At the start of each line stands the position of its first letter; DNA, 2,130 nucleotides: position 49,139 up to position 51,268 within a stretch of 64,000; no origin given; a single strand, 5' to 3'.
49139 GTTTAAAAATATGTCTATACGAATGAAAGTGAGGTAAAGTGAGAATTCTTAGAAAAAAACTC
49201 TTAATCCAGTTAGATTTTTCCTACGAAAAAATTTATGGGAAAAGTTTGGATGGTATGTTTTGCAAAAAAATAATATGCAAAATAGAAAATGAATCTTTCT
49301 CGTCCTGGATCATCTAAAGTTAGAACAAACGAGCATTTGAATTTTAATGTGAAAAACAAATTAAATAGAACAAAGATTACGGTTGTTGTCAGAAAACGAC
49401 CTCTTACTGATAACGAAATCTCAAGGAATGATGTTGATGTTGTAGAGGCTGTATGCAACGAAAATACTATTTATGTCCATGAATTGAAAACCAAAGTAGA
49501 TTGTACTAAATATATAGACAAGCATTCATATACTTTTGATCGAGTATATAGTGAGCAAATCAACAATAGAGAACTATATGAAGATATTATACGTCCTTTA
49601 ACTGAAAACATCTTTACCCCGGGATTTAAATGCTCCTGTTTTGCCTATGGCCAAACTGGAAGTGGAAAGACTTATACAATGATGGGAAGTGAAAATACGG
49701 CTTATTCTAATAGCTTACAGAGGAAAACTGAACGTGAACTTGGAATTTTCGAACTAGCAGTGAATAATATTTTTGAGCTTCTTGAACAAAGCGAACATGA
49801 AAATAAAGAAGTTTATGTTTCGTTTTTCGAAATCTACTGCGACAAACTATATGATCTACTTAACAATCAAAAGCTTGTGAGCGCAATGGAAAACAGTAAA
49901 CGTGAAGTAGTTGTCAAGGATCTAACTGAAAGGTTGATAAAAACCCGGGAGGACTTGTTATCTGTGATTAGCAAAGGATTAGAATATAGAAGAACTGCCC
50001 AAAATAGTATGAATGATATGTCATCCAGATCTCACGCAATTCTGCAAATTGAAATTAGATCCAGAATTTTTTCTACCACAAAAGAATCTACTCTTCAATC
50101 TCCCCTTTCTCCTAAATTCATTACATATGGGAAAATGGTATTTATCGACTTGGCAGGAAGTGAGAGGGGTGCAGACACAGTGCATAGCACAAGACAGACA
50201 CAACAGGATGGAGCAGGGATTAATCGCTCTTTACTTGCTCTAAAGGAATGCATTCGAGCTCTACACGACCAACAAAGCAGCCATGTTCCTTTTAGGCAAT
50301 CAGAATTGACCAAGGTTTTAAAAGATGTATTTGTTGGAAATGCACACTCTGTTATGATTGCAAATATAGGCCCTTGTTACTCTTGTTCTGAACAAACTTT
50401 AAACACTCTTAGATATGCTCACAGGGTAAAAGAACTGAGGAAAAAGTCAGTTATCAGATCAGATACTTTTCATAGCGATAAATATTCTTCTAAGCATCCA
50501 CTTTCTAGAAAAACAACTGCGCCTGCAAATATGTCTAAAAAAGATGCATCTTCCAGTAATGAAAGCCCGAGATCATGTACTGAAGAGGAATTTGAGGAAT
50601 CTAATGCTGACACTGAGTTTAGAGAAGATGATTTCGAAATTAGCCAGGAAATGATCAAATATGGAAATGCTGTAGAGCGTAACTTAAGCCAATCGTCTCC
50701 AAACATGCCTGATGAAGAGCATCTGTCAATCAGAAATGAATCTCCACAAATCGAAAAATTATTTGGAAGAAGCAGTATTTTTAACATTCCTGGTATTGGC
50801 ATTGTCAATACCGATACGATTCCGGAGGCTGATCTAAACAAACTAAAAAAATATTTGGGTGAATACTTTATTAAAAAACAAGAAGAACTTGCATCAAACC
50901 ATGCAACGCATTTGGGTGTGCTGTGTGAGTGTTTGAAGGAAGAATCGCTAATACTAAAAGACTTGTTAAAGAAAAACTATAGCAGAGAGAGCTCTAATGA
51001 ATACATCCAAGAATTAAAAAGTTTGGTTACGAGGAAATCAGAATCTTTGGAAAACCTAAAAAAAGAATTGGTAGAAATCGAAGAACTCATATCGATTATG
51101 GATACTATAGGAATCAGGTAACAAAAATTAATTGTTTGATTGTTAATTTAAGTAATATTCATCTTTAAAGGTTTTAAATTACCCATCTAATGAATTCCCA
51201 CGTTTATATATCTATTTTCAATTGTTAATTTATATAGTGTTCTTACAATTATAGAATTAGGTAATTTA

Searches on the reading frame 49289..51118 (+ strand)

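Call 75: search_protein_families(library=pfam, proteins=[window:49289-51118:+], max_evalue=0.00001)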
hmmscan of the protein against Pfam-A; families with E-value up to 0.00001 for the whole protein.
window:49289-51118:+ (610 aa): 2 families
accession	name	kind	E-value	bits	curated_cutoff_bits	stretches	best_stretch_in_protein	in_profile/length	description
PF00225.29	Kinesin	-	1.8e-94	316.9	29.3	1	35-382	1-326/327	Kinesin motor domain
PF16796.11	Microtub_bd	-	7.8e-17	62.1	27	1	28-191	20-155/155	Microtubule binding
